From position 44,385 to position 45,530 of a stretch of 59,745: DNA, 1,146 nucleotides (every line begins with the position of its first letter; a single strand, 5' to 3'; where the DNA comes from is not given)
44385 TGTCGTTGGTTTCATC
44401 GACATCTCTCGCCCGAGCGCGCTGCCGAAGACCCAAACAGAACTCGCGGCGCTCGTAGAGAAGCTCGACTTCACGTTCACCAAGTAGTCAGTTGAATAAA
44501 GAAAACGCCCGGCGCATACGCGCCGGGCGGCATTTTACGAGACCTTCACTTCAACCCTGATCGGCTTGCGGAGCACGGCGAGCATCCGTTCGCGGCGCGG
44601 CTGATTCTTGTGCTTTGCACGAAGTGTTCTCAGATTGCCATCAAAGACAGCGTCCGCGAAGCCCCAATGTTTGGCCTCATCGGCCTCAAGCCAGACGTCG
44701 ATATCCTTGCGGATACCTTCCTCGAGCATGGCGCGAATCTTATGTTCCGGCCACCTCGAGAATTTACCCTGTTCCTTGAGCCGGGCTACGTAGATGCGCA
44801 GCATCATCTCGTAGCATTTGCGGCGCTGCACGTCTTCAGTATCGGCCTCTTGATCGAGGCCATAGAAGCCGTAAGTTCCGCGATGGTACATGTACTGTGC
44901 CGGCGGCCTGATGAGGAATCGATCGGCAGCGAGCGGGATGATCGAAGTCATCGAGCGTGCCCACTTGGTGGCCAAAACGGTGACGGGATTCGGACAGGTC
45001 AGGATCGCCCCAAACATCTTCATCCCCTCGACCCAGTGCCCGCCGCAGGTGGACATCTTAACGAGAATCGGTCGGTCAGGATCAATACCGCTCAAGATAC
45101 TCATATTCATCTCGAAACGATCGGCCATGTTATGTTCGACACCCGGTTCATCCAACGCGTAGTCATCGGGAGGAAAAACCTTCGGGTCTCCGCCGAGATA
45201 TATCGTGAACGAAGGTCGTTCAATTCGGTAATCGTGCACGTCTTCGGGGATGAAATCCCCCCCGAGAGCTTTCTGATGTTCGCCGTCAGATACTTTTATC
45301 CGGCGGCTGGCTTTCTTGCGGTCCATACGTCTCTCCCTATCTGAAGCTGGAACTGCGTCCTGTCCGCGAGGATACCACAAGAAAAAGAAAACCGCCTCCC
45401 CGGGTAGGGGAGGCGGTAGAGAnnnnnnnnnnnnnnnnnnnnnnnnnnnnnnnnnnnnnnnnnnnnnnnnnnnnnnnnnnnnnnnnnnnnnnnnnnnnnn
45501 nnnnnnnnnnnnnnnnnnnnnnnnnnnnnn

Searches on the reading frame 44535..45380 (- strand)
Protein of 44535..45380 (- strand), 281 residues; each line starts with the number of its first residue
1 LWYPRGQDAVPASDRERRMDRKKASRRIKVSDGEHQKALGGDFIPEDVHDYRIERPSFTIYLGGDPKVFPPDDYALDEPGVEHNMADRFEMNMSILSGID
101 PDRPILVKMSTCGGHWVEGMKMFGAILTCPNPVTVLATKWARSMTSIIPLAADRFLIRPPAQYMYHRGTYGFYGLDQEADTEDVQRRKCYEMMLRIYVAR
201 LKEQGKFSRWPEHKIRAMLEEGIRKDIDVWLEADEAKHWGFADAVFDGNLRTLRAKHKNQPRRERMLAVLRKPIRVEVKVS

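Call 3: search_protein_families(library=pfam, proteins=[window:44535-45380:-], max_evalue=1)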
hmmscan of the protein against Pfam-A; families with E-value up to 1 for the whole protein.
window:44535-45380:- (281 aa): 2 families
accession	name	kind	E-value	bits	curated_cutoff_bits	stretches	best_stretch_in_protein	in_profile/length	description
PF00574.28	CLP_protease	-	1.6e-13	51.4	20.2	1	81-247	25-180/182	Clp protease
PF01972.22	SDH_protease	-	0.051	13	31.3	1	101-159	90-148/286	ClpP-like SDH-type serine proteinase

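Call 4: search_protein_families(library=padloc, proteins=[window:44535-45380:-], max_evalue=1)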
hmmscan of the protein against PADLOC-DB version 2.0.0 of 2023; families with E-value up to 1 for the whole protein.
window:44535-45380:- (281 aa): 0 families

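Call 5: search_protein_families(library=phrogs, proteins=[window:44535-45380:-], max_evalue=1)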
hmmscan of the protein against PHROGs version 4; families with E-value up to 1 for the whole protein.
window:44535-45380:- (281 aa): 9 families
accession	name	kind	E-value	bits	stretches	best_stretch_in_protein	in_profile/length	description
phrog_94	-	head and packaging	1.1e-14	55.8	1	100-250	115-254/622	head maturation protease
phrog_133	-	head and packaging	7e-13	49.1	1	104-249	50-182/668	head maturation protease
phrog_1827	-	other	2.4e-12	47.6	1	86-202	36-153/202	ATP-dependent protease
phrog_2976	-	head and packaging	1.4e-10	42.5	1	97-274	46-207/394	head maturation protease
phrog_1684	-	head and packaging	2.7e-10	41.2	1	101-250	72-205/284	head maturation protease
phrog_3348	-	unknown function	3.5e-09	37.4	1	97-249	61-201/386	-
phrog_23753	-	head and packaging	0.081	13.5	1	105-178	44-117/298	head maturation protease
phrog_13984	-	unknown function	0.16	13.1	1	74-158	35-116/123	-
phrog_53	-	head and packaging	0.43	10.7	0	104-159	119-176/583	head maturation protease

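Call 6: search_protein_families(library=ncbifam, proteins=[window:44535-45380:-], max_evalue=1)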
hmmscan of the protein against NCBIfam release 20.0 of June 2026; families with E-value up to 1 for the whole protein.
window:44535-45380:- (281 aa): 10 families
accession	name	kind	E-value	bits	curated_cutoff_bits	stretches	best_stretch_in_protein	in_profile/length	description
NF045542.1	Clp_rel_HeadMat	equivalog_domain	3.4e-13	49.9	120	1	98-245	29-165/165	head maturation protease, ClpP-related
NF045540.1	scaf_prot_MCP1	exception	7.9e-13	48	475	1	93-266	21-181/652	ClpP-like prohead protease/major capsid protein fusion protein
NF009205.0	PRK12553.1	subfamily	1.1e-11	44.8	228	1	81-247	46-203/211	ATP-dependent Clp protease proteolytic subunit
NF001368.0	PRK00277.1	subfamily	1.6e-08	34.7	249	1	81-247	41-196/203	ATP-dependent Clp protease proteolytic subunit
NF011090.0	PRK14513.1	equivalog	4.2e-06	26.7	347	1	81-248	36-192/201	ATP-dependent Clp protease proteolytic subunit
NF011089.0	PRK14512.1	equivalog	9.3e-05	22.3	251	1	81-244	37-189/200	ATP-dependent Clp protease proteolytic subunit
NF011091.0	PRK14514.1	equivalog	0.0011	18.6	361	1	86-246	68-217/221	ATP-dependent Clp endopeptidase proteolytic subunit ClpP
NF047768.1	Clp_like_SDH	equivalog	0.012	15.1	250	1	99-158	75-134/260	SDH family Clp fold serine proteinase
TIGR00493.1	clpP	equivalog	0.021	14.5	308.6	1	81-246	36-190/192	ATP-dependent Clp endopeptidase proteolytic subunit ClpP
NF009203.0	PRK12551.1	equivalog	0.029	14.1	359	1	81-151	34-104/196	ATP-dependent Clp protease proteolytic subunit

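Call 12: find_homologous_proteins(query=window:44535-45380:-)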
Query window:44535-45380:- (281 aa): 205 proteins with E <= 0.001 among 1522 candidates; the best 120 are listed.
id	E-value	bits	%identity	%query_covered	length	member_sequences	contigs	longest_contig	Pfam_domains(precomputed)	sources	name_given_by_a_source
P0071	5.9e-179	612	100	94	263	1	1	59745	PF00574.29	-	-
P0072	4.7e-113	396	66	91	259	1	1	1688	PF00574.29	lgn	-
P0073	5.8e-113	395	69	90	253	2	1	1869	PF00574.29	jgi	-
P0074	8.8e-112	391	70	88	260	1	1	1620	PF00574.29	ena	-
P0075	1.4e-108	381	66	94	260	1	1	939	PF00574.29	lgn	-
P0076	1.5e-108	381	63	94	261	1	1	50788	PF00574.29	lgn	-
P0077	2.1e-108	380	65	94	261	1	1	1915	PF00574.29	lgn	-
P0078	4.0e-108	379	63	94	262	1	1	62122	PF00574.29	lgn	-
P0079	1.9e-107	377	66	91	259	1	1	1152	PF00574.29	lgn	-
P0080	1.1e-106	375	64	94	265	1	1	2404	PF00574.29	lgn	-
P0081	3.4e-106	373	63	94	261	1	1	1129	PF00574.29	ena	-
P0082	4.1e-106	373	65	92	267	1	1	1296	PF00574.29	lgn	-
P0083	1.3e-104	368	63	94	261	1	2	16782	PF00574.29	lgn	-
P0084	1.5e-104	368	62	94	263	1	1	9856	PF00574.29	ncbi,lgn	-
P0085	5.7e-102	359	62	89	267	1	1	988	PF00574.29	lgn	-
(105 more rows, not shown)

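Call 18: find_related_loci(query=A2, collection=genome_contigs, flank=10000)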
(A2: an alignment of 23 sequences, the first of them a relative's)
Query A2 (263 aa) in genome_contigs; peptide patterns used: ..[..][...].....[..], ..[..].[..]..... (x = any residue, [..] = any of these).
39 stretches matched a pattern; 13 encode a relative of the query (tblastn E <= 1e-3); 12 distinct loci.
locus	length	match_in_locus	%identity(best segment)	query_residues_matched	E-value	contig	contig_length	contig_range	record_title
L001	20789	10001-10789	66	3-263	6e-114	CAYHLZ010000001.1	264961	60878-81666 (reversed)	MAG TPA_asm: uncultured Candidatus Saccharibacteria bacterium isolate ERP119705_co13_60 genome assembly, contig: NODE_17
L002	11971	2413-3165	61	13-263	5e-106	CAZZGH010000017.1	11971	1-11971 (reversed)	MAG TPA_asm: uncultured Candidatus Saccharibacteria bacterium isolate binchicken_co38_350 genome assembly, contig: NODE_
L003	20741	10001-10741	57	18-263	9e-92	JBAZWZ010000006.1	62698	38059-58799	MAG: Candidatus Paceibacterota bacterium isolate SO_2017_GW1_44 NODE_2584_length_62698_cov_4.120183_OW334_2017, whole ge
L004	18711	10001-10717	58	23-263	2e-90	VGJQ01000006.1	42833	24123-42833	MAG: Candidatus Kaiserbacteria bacterium isolate M_DeepCast_65m_m1_095 M_DeepCast_65m_m1_095_Ga0194120_10001468, whole g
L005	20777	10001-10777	54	1-263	2e-90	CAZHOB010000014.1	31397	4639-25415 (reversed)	MAG TPA_asm: uncultured Candidatus Saccharibacteria bacterium isolate SRP193066_co2_91 genome assembly, contig: NODE_739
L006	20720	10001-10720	59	18-260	4e-90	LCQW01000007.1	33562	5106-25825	MAG: Candidatus Kaiserbacteria bacterium GW2011_GWA2_52_12 UY67_C0007, whole genome shotgun sequence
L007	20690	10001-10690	52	30-258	2e-77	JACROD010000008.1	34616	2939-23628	MAG: Candidatus Kaiserbacteria bacterium isolate NC_groundwater_1952_Pr3_S-0.2um_53_6 scaffold_103839, whole genome shot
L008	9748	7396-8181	61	3-263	3e-104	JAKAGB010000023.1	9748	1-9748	MAG: bacterium isolate WY2.bin141 NODE_11586_length_9748_cov_3.500052, whole genome shotgun sequence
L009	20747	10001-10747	61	16-263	2e-101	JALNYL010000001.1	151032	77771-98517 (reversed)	MAG: Candidatus Paceibacterota bacterium isolate SO_2017_GW1 bin 158 NODE_803_length_151032_cov_1.693973_OW334_2017, who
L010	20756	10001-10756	62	2-257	2e-102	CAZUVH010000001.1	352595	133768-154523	MAG TPA_asm: uncultured Candidatus Saccharibacteria bacterium isolate SRP287051_co2_176 genome assembly, contig: NODE_19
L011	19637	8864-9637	47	2-258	7e-71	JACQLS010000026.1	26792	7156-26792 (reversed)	MAG: Parcubacteria group bacterium isolate NC_groundwater_1209_Ag_S-0.1um_50_38 S_p1_S3_coassembly_k141_1453557, whole g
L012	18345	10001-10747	60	10-262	8e-103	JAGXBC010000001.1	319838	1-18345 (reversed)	MAG: Patescibacteria group bacterium isolate REEB91 contig-150_8, whole genome shotgun sequence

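Call 38: find_related_loci(query=A2, collection=viral_contigs, flank=10000)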
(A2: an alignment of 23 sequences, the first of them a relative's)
Query A2 (263 aa) in viral_contigs; peptide patterns used: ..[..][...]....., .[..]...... (x = any residue, [..] = any of these).
68 stretches matched a pattern; 35 encode a relative of the query (tblastn E <= 1e-3); 35 distinct loci.
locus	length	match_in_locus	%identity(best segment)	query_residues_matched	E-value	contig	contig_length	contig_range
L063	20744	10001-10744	64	14-263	4e-107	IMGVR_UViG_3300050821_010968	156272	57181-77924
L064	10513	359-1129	61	8-263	6e-107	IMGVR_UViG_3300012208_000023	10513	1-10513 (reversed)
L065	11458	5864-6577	62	23-263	8e-100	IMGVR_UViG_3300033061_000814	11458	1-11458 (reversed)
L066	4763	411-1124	61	23-263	2e-99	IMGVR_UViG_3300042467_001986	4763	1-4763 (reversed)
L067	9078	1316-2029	61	23-263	7e-99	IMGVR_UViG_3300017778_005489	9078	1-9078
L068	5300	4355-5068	61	23-263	3e-99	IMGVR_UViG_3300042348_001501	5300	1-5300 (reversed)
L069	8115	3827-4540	61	23-263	4e-99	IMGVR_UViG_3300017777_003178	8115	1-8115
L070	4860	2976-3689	61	23-263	3e-99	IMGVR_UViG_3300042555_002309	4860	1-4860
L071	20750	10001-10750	60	3-258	4e-97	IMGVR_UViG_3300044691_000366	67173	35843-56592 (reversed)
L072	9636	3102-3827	58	23-263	2e-91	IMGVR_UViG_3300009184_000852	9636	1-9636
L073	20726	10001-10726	58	23-263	5e-91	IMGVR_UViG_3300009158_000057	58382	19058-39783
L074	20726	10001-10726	58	23-263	5e-91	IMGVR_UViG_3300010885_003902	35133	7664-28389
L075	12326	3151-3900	53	1-254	3e-89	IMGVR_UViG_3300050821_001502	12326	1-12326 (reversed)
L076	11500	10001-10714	63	23-259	2e-89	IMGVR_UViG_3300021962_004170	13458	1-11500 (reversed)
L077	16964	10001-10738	50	2-254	3e-72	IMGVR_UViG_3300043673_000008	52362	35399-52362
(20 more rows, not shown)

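Call 74: search_solved_structures(query=window:44535-45326:-, max_evalue=0.001, show_alignments=2)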
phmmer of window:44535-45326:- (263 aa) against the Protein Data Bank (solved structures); distinct sequences matched with E-value up to 0.001: 6.
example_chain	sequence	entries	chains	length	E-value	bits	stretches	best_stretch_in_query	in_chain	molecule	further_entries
4jcr_A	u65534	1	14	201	1e-05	28.6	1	65-230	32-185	ATP-dependent Clp protease proteolytic subunit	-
4jcq_A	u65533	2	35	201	2.8e-05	27.2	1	65-230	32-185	ATP-dependent Clp protease proteolytic subunit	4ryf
9ndj_P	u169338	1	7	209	7.4e-05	25.8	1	62-228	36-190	ATP-dependent Clp protease proteolytic subunit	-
7m1l_A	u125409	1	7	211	7.8e-05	25.7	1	62-228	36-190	ATP-dependent Clp protease proteolytic subunit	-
6sfx_A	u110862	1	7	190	9.9e-05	25.4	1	65-228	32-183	ATP-dependent Clp protease proteolytic subunit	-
6pbu_A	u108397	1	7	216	0.00094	22.2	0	63-228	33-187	ATP-dependent Clp protease proteolytic subunit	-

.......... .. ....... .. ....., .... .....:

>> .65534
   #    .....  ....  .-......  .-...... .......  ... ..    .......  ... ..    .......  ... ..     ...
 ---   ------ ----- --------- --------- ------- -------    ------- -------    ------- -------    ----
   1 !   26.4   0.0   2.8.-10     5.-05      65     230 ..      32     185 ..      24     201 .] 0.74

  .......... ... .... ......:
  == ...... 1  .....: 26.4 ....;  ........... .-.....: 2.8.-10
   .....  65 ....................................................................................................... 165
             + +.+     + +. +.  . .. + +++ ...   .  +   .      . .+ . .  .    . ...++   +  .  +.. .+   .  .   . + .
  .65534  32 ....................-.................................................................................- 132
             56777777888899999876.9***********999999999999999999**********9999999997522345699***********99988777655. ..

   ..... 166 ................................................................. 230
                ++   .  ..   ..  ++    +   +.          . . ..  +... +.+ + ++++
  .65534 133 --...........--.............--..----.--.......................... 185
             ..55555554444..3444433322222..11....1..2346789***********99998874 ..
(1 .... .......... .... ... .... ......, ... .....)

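Call 83: search_protein_families(library=phrogs, proteins=[L073:9622-9912:+, L073:10001-10729:+, L073:10915-12264:-, L073:12310-13398:-, L073:13440-14108:-, L073:16252-17871:-, L073:5632-7131:-, L073:3299-4360:-], max_evalue=0.00001)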
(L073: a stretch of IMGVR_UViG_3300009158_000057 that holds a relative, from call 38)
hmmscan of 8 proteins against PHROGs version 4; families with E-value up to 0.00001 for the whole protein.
L073:9622-9912:+ (96 aa): 1 family
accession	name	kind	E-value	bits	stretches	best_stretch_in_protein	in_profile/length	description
phrog_4973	-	unknown function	5.5e-14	53.3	1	5-88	64-146/149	-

L073:10001-10729:+ (242 aa): 6 families
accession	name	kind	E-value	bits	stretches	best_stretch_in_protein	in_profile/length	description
phrog_133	-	head and packaging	6.9e-12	45.8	1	53-203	42-179/668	head maturation protease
phrog_94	-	head and packaging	1.3e-11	45.7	1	59-202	117-249/622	head maturation protease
phrog_1827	-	other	6.1e-11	43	1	43-154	36-148/202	ATP-dependent protease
phrog_2976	-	head and packaging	1.3e-09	39.3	1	52-214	44-193/394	head maturation protease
phrog_1684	-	head and packaging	4e-09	37.4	1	52-217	66-217/284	head maturation protease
phrog_3348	-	unknown function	2.2e-07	31.5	1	53-207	60-202/386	-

L073:10915-12264:- (449 aa): 1 family
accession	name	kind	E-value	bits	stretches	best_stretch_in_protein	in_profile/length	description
phrog_138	-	head and packaging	1.4e-160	536.1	1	4-448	3-443/444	major head protein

L073:12310-13398:- (362 aa): 3 families
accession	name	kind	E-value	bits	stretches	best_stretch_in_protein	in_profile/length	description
phrog_237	-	head and packaging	5.2e-79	267.5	1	71-360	100-363/364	head scaffolding protein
phrog_23627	-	head and packaging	3.2e-07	30.8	1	169-324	196-352/397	head scaffolding protein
phrog_38259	-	head and packaging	1.1e-06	29.8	1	266-341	5-79/111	head scaffolding protein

L073:13440-14108:- (222 aa): 1 family
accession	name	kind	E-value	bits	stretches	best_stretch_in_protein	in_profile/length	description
phrog_207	-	head and packaging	3.2e-77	261.7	1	1-219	13-220/519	head maturation protease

L073:16252-17871:- (539 aa): 1 family
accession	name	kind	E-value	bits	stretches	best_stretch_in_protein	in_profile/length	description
phrog_213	-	head and packaging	2e-197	658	1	1-511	3-524/528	portal protein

L073:5632-7131:- (499 aa): 9 families
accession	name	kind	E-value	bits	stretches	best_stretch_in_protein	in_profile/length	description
phrog_16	-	DNA, RNA and nucleotide metabolism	5.6e-110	370.1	1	30-492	216-620/986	DNA helicase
phrog_9690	-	DNA, RNA and nucleotide metabolism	1.6e-96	324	1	200-498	9-306/306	DNA helicase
phrog_16259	-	DNA, RNA and nucleotide metabolism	1.3e-85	288.5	1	22-293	4-286/330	DNA helicase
phrog_62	-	DNA, RNA and nucleotide metabolism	1.7e-22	79.8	1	117-267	685-848/1881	DNA helicase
phrog_17901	-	DNA, RNA and nucleotide metabolism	6.9e-18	66.1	1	401-490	8-97/109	DNA helicase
phrog_6819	-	DNA, RNA and nucleotide metabolism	4.4e-14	52.8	1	132-420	23-302/645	Holliday junction branch migration helicase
phrog_2488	-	DNA, RNA and nucleotide metabolism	3.4e-06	27.1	0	129-191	18-93/579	DNA helicase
phrog_16694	-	unknown function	7.1e-06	25.2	0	374-462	588-676/1010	-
phrog_5173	-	unknown function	9.8e-06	25.1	0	136-267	53-184/721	-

L073:3299-4360:- (353 aa): 1 family
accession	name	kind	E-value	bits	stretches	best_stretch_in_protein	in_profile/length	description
phrog_100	-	DNA, RNA and nucleotide metabolism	7.8e-112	376.4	1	1-352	29-378/989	SbcD-like subunit of palindrome specific endonuclease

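Call 84: search_dna_similar(query=window:44535-45326:-, collection=phages, mode=protein, max_rows=15)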
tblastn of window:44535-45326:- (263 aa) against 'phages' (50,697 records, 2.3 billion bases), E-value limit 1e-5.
Records with a match: 10; places in all: 10; records where one place covers at least 80% of the query: 0.
Best place of each record, by identity: <60% 10.
By first word of the organism name: Streptococcus 3; Rhizobium 2; Bacillus 2; Lactobacillus 1; Paenibacillus 1; Christensenellales 1.
By host as written in the record: Rhizobium radiobacter P007 2; Bacillus anthracis Sterne 2; Lactobacillus delbrueckii 1; Paenibacillus larvae subsp. larvae strain Eric_V 1; Streptococcus oralis U-o11 1; Streptococcus oralis SK143 1; Streptococcus oralis 1; Christensenellales 1.
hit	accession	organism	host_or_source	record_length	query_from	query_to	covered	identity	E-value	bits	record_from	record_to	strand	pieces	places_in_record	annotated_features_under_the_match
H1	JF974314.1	Rhizobium phage RR1-A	Rhizobium radiobacter P007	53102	78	254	67%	26.2%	3e-7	57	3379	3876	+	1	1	peptidase S14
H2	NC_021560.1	Rhizobium phage RR1-A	Rhizobium radiobacter P007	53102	78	254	67%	26.2%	3e-7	57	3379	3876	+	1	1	head maturation protease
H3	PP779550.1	Lactobacillus phage G2-Guo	Lactobacillus delbrueckii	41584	78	229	58%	28.6%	5e-9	62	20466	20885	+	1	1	head maturation protease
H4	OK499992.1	Bacillus phage vB_BanS_Nate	Bacillus anthracis Sterne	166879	56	224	64%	24.9%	6e-7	56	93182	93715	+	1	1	ATP-dependent Clp protease proteolytic subunit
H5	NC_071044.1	Bacillus phage vB_BanS_Nate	Bacillus anthracis Sterne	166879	56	224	64%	24.9%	6e-7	56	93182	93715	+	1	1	head maturation protease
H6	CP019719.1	Paenibacillus phage phiERICV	Paenibacillus larvae subsp. larvae ...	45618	68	234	63%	24.9%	4e-6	54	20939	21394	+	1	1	clpP1_1: ATP-dependent Clp protease proteolytic subunit ClpP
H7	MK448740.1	Streptococcus phage Javan367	Streptococcus oralis U-o11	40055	84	228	55%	28.2%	8e-9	62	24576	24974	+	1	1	Clp protease-like protein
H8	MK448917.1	Streptococcus phage Javan362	Streptococcus oralis SK143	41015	84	228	55%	27.5%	4e-9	62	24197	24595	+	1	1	Clp protease-like protein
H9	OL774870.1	Streptococcus phage OlisA3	Streptococcus oralis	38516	84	227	55%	27.7%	4e-9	62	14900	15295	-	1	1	ATP-dependent Clp protease proteolytic subunit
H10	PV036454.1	Christensenellales phage IMGVR 15666929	Christensenellales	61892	87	227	54%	24.8%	3e-6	54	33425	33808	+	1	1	head maturation protease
